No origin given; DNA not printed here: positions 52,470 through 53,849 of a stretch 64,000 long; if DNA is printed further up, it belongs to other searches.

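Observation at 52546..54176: Low-GC islet at the tRNA-Trp 3' end carrying a short lysine-2,3-aminomutase-like radical SAM gene next to ornithine/proline genes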

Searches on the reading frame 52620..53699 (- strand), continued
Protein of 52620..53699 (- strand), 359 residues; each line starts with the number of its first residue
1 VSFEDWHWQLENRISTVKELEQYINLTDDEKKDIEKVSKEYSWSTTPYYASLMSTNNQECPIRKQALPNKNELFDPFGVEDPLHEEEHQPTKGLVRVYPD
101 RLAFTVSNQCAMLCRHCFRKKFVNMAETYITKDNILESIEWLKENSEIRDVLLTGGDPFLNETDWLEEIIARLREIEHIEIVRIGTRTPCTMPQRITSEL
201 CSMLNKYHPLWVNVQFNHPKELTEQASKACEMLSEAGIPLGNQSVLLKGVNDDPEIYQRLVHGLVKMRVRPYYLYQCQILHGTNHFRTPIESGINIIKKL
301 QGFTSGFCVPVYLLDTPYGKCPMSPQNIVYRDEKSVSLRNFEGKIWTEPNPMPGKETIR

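Call 24: find_encoding_contigs(protein=P0024, flank=7000, max_places=2)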
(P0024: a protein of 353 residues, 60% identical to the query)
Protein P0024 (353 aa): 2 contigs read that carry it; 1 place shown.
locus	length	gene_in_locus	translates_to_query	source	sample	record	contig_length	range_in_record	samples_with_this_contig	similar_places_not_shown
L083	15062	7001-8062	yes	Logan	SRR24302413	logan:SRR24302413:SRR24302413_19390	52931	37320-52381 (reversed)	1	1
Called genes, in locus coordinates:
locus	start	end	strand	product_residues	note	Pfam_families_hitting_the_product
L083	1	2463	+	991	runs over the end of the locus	PF04313:HSDR_N, PF00270:DEAD, PF04851:ResIII, PF18766:SWI2_SNF2, PF22679:T1R_D3-like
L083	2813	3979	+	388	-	PF00155:Aminotran_1_2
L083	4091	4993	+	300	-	PF00288:GHMP_kinases_N, PF08544:GHMP_kinases_C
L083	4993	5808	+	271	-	PF02649:GCHY-1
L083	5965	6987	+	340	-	PF00850:Hist_deacetyl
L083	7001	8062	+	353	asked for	PF04055:Radical_SAM, PF12544:LAM_C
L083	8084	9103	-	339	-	PF13407:Peripla_BP_4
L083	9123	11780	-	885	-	PF01326:PPDK_N, PF00391:PEP-utilizers, PF02896:PEP-utilizers_C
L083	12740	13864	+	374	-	PF07719:TPR_2 (faint), PF13174:TPR_6 (faint), PF13176:TPR_7 (faint)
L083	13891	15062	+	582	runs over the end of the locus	PF01855:POR_N, PF02775:TPP_enzyme_C, PF12838:Fer4_7 (faint), PF00037:Fer4 (faint), PF13237:Fer4_10 (weak), PF14697:Fer4_21 (weak)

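Call 25: find_encoding_contigs(protein=P0028, flank=7000, max_places=2)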
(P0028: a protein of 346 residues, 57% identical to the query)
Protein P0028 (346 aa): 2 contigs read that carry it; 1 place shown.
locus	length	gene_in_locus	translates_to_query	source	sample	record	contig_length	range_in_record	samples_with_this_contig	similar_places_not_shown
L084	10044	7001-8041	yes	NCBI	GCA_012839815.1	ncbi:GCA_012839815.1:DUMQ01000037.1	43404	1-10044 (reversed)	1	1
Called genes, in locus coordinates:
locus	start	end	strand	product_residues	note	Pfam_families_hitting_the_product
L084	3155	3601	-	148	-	PF01243:PNPOx_N, PF04289:DUF447_N (faint)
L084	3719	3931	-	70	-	-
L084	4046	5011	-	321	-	PF26233:NicX, PF02073:Peptidase_M29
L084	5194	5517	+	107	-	PF16760:CBM53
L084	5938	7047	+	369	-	PF07478:Dala_Dala_lig_C, PF13535:ATP-grasp_4 (faint)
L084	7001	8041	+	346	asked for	PF04055:Radical_SAM, PF13353:Fer4_12 (faint), PF12544:LAM_C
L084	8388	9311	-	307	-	PF01554:MatE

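Call 28: find_encoding_contigs(protein=P0001, flank=5000, max_places=6)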
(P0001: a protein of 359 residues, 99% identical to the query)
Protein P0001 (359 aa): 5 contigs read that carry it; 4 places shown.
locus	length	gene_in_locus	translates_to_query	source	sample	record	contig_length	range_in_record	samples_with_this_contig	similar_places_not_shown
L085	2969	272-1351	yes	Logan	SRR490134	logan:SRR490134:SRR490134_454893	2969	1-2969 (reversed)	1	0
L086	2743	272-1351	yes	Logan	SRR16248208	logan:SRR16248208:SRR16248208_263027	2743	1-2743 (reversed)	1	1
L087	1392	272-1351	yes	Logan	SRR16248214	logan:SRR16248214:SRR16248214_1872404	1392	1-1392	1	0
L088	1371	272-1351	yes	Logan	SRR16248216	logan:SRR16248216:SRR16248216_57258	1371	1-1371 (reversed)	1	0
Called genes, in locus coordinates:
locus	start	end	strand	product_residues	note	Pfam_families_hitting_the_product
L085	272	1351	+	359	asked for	PF13353:Fer4_12, PF04055:Radical_SAM, PF12544:LAM_C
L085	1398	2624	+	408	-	PF00202:Aminotran_3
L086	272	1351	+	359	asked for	PF13353:Fer4_12, PF04055:Radical_SAM, PF12544:LAM_C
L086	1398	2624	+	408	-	PF00202:Aminotran_3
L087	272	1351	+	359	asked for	PF13353:Fer4_12, PF04055:Radical_SAM, PF12544:LAM_C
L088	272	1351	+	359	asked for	PF13353:Fer4_12, PF04055:Radical_SAM, PF12544:LAM_C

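Call 46: search_protein_families(library=ncbifam, max_evalue=0.00001, proteins=[L001:8621-9688:+, L001:7177-8541:+, L082:5828-6841:+, L084:5938-7047:+, L083:5965-6987:+, L082:8123-9487:+])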
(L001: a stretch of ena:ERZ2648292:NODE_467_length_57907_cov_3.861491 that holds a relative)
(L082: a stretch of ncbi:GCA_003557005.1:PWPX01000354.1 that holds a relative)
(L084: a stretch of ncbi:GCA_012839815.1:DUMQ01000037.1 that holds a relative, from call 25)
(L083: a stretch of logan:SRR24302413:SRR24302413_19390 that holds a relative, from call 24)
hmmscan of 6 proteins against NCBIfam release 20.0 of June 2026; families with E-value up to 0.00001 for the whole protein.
L001:8621-9688:+ (355 aa): 3 families
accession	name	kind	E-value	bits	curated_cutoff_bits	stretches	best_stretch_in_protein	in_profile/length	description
NF040742.1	racem_Orr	exception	3.9e-138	460.3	480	1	3-353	1-350/351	ornithine racemase Orr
NF033131.1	vanT-G-Cterm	exception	9.6e-12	44.4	460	1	6-157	5-153/368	serine racemase VanT catalytic subunit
TIGR00492.1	alr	equivalog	6.2e-11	41.8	168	1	6-157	5-159/369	alanine racemase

L001:7177-8541:+ (454 aa): 27 families (the best 25 are shown)
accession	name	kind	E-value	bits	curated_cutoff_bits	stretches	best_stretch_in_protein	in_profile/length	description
NF041552.1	TF_PrdR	equivalog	1.5e-117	393.4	795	1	3-452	145-577/577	sigma-54 dependent transcriptional regulator PrdR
NF041906.1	V4R_TF_MobR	exception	8.9e-93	311.6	999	1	105-451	201-544/544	phenol degradation transcriptional regulator MobR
TIGR01817.1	nifA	equivalog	7.6e-88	295.6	528.85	1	121-452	180-528/534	nif-specific transcriptional activator NifA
NF003451.0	PRK05022.1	equivalog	1.8e-87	294.2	476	1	110-453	164-510/512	nitric oxide reductase transcriptional regulator NorR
NF008469.0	PRK11361.1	equivalog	2.1e-86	290.5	714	1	101-454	109-457/461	acetoacetate metabolism transcriptional regulator AtoC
NF050807.1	TransRegFlbDCaul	equivalog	6.5e-84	282.4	750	1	138-452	120-439/454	sigma-54-dependent transcriptional regulator FlbD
TIGR02915.1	PEP_resp_reg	equivalog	9.8e-84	281.7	502.6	1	134-453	137-444/445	PEP-CTERM-box response regulator transcription factor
TIGR01818.1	ntrC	equivalog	1.8e-79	267.7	558.6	1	122-450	120-462/463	nitrogen regulation protein NR(I)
NF038308.1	RNA_repair_RtcR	equivalog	1.1e-76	258.8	650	1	102-452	144-517/530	RNA repair transcriptional activator RtcR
NF041946.1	LuxO_transreg_Vib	equivalog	1.1e-75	255.2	800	1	121-452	118-461/463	quorum-sensing sigma-54 dependent transcriptional regulator LuxO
NF008085.0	PRK10820.1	equivalog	6.1e-73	246.2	576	1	101-453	169-512/520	transcriptional regulator TyrR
NF011695.0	PRK15115.1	equivalog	8e-72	242.4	763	1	137-444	136-429/445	two-component system response regulator GlrR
TIGR02974.1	phageshock_pspF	equivalog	8.2e-72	242.2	443.55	1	138-451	1-336/336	phage shock protein operon transcriptional activator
TIGR02329.1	propionate_PrpR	equivalog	5.9e-71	239.7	499.2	1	128-449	204-525/526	propionate catabolism operon regulatory protein PrpR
NF008485.2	PRK11388.1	equivalog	7.6e-71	239.2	551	1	84-454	283-638/643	dihydroxyacetone kinase operon transcriptional regulator DhaR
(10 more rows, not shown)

L082:5828-6841:+ (337 aa): 46 families (the best 25 are shown)
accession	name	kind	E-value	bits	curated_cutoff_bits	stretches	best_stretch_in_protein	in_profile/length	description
NF002378.0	PRK01372.1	subfamily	1.7e-55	187.9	243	1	45-325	40-302/305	D-alanine--D-alanine ligase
TIGR01205.1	D_ala_D_alaTIGR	subfamily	4.9e-52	176.9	245.65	1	62-322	63-315/318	D-alanine--D-alanine ligase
NF002528.0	PRK01966.1-4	subfamily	1.1e-48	165.9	262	1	63-330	99-364/366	D-alanine--D-alanine ligase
NF002527.0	PRK01966.1-3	equivalog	1.6e-46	159.1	310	1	65-322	78-326/332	D-alanine--D-alanine ligase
NF002525.0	PRK01966.1-1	equivalog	1.9e-42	145.6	457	1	65-331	100-357/364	D-alanine--D-alanine ligase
NF000091.3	D_ala_D_ser_VanG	exception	7.2e-41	140.2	495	1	72-324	99-343/344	D-alanine--D-serine ligase VanG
NF011169.0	PRK14571.1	equivalog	2.1e-39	135.7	404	1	63-325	53-296/300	D-alanyl-alanine synthetase A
NF002526.0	PRK01966.1-2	equivalog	8.5e-38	130.1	449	1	65-331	92-354/362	D-alanine--D-alanine ligase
NF000206.1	D_ala_D_lac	equivalog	6.2e-37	127.4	550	1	65-325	92-341/342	D-alanine--(R)-lactate ligase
NF000207.3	D_ala_D_ser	equivalog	9.3e-36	123.6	520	1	63-324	89-339/342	D-alanine--D-serine ligase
NF011170.0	PRK14572.1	equivalog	1e-35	123.5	489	1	78-328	101-349/351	D-alanyl-alanine synthetase A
NF002529.0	PRK01966.1-5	equivalog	1.6e-34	119.4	472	1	51-331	73-343/348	D-alanine--D-alanine ligase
NF012215.1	D_ala_D_lac_VanD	exception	2.9e-33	115.6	700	1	65-327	92-343/343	D-alanine--(R)-lactate ligase VanD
NF000372.1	D_ala_D_lac_VanI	exception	4.1e-31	108.6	700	1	74-325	98-341/341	D-alanine--(R)-lactate ligase VanI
NF000374.1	D_ala_D_lac_VanO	exception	9.4e-31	107.1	750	1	74-325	98-341/346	D-alanine--(R)-lactate ligase VanO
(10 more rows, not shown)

L084:5938-7047:+ (369 aa): 31 families (the best 25 are shown)
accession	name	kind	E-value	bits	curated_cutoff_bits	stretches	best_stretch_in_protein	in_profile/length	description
NF002378.0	PRK01372.1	subfamily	1.2e-58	198.2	243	1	33-332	28-302/305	D-alanine--D-alanine ligase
TIGR01205.1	D_ala_D_alaTIGR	subfamily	1.2e-47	162.5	245.65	1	38-330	26-316/318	D-alanine--D-alanine ligase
NF002528.0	PRK01966.1-4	subfamily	2.1e-42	145.2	262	1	63-337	99-364/366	D-alanine--D-alanine ligase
NF011169.0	PRK14571.1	equivalog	2.6e-37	128.8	404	1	33-333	22-297/300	D-alanyl-alanine synthetase A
NF000091.3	D_ala_D_ser_VanG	exception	3.6e-37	128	495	1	64-331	94-343/344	D-alanine--D-serine ligase VanG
NF002525.0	PRK01966.1-1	equivalog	3.2e-36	125.1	457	1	65-339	100-358/364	D-alanine--D-alanine ligase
NF011170.0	PRK14572.1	equivalog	3.1e-34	118.6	489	1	75-333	98-347/351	D-alanyl-alanine synthetase A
NF002529.0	PRK01966.1-5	equivalog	6.3e-34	117.4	472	1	66-340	88-344/348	D-alanine--D-alanine ligase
NF002527.0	PRK01966.1-3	equivalog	5.1e-33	114.7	310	1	63-330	76-327/332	D-alanine--D-alanine ligase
NF002526.0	PRK01966.1-2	equivalog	7.6e-33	113.9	449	1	62-339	92-355/362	D-alanine--D-alanine ligase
NF000206.1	D_ala_D_lac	equivalog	1.6e-31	109.6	550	1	62-332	89-341/342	D-alanine--(R)-lactate ligase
NF000207.3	D_ala_D_ser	equivalog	2.6e-30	105.7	520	1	63-333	89-341/342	D-alanine--D-serine ligase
NF000372.1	D_ala_D_lac_VanI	exception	7.8e-30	104.4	700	1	65-331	92-340/341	D-alanine--(R)-lactate ligase VanI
NF012215.1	D_ala_D_lac_VanD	exception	2.5e-26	92.8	700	1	65-334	92-343/343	D-alanine--(R)-lactate ligase VanD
NF000092.1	D_ala_D_lac_Ao2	exception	8.1e-26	90.9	700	1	81-333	106-342/348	D-alanine--(R)-lactate ligase VanA-Ao2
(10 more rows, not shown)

L083:5965-6987:+ (340 aa): 0 families

L082:8123-9487:+ (454 aa): 11 families
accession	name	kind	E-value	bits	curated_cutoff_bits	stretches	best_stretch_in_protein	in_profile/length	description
TIGR00797.1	matE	subfamily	6.1e-76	255.9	147.4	1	30-429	1-396/396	MATE family efflux transporter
NF041801.1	MATE_SolL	equivalog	4.4e-63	213.6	780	1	25-452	23-451/458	solanimycin export family MATE transporter SolL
NF007562.1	PRK10189.1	equivalog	6.9e-33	114.1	465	1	25-447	30-456/470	EmmdR/YeeO family multidrug/toxin efflux MATE transporter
NF000131.1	MATE_multi_MepA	equivalog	3.7e-32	112.1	850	1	26-404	20-394/451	multidrug efflux MATE transporter MepA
NF052396.1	MATE_WgkD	equivalog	9.4e-29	100.6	510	2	165-449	147-425/428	tryglysin-associated MATE efflux transporter WgkD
NF007130.1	PRK09575.1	equivalog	1.6e-22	80.4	445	1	21-437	5-417/435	MATE family efflux transporter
NF041358.1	GntT_guanitoxin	equivalog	7.6e-20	71.3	525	1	15-443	6-430/438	guanitoxin biosynthesis MATE family efflux transporter GntT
NF001214.0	PRK00187.1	equivalog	4.1e-18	65.6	449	1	25-446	13-440/464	NorM family multidrug efflux MATE transporter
NF045539.1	MATE_efflux1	equivalog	2.5e-12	46.6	350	1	92-263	69-237/411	MATE family Na+-driven efflux transporter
NF007690.0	PRK10367.1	equivalog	2.3e-11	43.3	409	1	24-440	11-421/441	MATE family efflux transporter DinF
NF000263.1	MATE_multi_NorM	equivalog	8.1e-09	35.4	950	1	27-444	23-442/459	multidrug efflux MATE transporter NorM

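Call 47: find_related_loci(query=window:52620-53699:-, collection=metagenome_contigs, flank=8000)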
Query window:52620-53699:- (359 aa) in metagenome_contigs; peptide patterns used: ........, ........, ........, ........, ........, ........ (x = any residue, [..] = any of these).
78 stretches matched a pattern; 26 encode a relative of the query (tblastn E <= 1e-3); 26 distinct loci.
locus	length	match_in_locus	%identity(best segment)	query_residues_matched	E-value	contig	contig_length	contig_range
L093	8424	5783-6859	98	1-359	0e+0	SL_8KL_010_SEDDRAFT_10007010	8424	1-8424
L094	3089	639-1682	59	4-351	6e-156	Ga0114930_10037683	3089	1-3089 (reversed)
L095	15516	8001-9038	52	5-347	8e-125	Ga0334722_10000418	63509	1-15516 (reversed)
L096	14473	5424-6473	53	5-349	8e-124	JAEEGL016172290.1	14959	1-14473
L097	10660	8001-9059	47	2-353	1e-115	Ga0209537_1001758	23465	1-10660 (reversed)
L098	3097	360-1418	47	2-353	3e-119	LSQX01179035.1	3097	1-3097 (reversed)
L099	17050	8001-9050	48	5-351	3e-114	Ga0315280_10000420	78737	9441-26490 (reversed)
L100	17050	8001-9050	48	5-351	3e-114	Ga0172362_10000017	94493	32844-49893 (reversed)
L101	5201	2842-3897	45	3-351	1e-109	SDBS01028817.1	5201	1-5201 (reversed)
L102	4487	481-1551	46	1-351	1e-107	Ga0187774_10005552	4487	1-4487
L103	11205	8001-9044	47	3-351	2e-116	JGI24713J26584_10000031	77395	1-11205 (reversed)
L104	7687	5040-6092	45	3-351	8e-102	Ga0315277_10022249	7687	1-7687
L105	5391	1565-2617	45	3-351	7e-102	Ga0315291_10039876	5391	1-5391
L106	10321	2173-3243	43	3-356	4e-102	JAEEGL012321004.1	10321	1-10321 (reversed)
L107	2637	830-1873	42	14-359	1e-93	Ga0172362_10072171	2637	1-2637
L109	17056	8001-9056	40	4-351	3e-89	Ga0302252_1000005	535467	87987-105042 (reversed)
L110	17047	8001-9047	40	2-346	4e-89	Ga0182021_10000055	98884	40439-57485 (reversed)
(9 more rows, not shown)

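Call 55: find_encoding_contigs(protein=P0004, flank=6000, max_places=1)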
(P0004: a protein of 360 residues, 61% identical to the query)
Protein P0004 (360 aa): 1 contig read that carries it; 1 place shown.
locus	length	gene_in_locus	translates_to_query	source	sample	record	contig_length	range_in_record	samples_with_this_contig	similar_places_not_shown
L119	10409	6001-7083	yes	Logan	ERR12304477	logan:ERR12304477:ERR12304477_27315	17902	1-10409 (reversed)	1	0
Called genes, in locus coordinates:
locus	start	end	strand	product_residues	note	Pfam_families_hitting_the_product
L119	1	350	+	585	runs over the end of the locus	PF00501:AMP-binding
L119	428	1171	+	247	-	PF13739:PdaC (weak), PF11738:DUF3298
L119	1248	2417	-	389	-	PF00465:Fe-ADH, PF13685:Fe-ADH_2 (weak), PF25137:ADH_Fe_C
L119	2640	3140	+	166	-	PF24961:NfeD_membrane, PF01957:NfeD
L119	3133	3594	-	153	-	PF00583:Acetyltransf_1, PF13508:Acetyltransf_7 (weak)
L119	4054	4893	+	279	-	PF00702:Hydrolase (faint), PF05116:S6PP (faint), PF08282:Hydrolase_3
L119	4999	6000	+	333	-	PF02222:ATP-grasp (weak), PF02655:ATP-grasp_3, PF07478:Dala_Dala_lig_C, PF13535:ATP-grasp_4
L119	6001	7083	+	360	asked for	PF04055:Radical_SAM, PF12544:LAM_C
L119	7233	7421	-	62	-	PF27722:YqfB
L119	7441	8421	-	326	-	PF12127:FloA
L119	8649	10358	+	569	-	PF20446:ABC_N, PF09818:ABC_ATPase, PF21117:MRB1590_C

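Call 56: find_encoding_contigs(protein=P0012, flank=6000, max_places=1)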
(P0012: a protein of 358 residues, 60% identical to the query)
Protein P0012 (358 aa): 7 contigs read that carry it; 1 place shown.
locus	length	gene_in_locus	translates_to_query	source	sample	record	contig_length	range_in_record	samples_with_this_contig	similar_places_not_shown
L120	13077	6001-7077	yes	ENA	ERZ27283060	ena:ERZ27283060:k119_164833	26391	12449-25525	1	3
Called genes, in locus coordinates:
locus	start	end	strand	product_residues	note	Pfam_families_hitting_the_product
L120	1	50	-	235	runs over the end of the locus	PF01966:HD (weak)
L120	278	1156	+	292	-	PF01408:GFO_IDH_MocA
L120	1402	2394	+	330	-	PF01408:GFO_IDH_MocA, PF02894:GFO_IDH_MocA_C (weak), PF22725:GFO_IDH_MocA_C3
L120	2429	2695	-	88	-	PF11127:YgaP-like_TM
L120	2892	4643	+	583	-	PF13625:Helicase_C_3, PF04851:ResIII, PF16203:ERCC3_RAD25_C, PF00271:Helicase_C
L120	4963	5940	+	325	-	PF01071:GARS_A (faint), PF02655:ATP-grasp_3 (weak), PF07478:Dala_Dala_lig_C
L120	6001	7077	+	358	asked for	PF04055:Radical_SAM, PF12544:LAM_C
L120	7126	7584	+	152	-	PF00583:Acetyltransf_1, PF13673:Acetyltransf_10, PF13508:Acetyltransf_7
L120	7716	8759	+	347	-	PF01336:tRNA_anti-codon, PF01966:HD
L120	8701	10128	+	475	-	PF01938:TRAM, PF05958:tRNA_U5-meth_tr, PF13649:Methyltransf_25 (faint), PF02475:TRM5-TYW2_MTfase (weak), PF03602:Cons_hypoth95, PF05175:MTS (weak), PF09445:Methyltransf_15 (weak), PF13847:Methyltransf_31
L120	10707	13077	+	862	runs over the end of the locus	PF12161:HsdM_N, PF02384:N6_Mtase, PF07669:Eco57I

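Call 57: find_encoding_contigs(protein=P0023, flank=6000, max_places=1)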
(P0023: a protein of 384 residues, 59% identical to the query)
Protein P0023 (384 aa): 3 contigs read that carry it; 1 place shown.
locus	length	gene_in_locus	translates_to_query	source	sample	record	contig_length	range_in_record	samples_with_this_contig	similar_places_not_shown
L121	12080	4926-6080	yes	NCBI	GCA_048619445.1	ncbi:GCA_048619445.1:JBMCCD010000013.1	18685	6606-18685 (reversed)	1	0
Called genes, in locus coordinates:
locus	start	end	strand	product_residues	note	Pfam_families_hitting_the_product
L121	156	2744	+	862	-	PF02861:Clp_N, PF23569:NBD_SMAX1, PF00004:AAA, PF17871:AAA_lid_9, PF00004:AAA, PF07724:AAA_2, PF07728:AAA_5, PF10431:ClpB_D2-small, +10 more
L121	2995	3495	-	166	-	-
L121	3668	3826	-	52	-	-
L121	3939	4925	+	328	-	PF01071:GARS_A (weak), PF02222:ATP-grasp (faint), PF02655:ATP-grasp_3 (weak), PF07478:Dala_Dala_lig_C, PF13535:ATP-grasp_4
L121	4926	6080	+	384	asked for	PF04055:Radical_SAM, PF12544:LAM_C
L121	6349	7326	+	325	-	PF01408:GFO_IDH_MocA, PF03807:F420_oxidored (weak), PF02894:GFO_IDH_MocA_C, PF22725:GFO_IDH_MocA_C3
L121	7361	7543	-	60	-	-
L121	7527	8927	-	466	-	PF00772:DnaB, PF20307:divDNAB (faint), PF03796:DnaB_C, PF06745:ATPase, PF13481:AAA_25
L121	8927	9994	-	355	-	PF07261:DnaB_2 (weak)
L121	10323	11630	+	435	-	PF00206:Lyase_1, PF10397:ADSL_C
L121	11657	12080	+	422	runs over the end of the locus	PF00709:Adenylsucc_synt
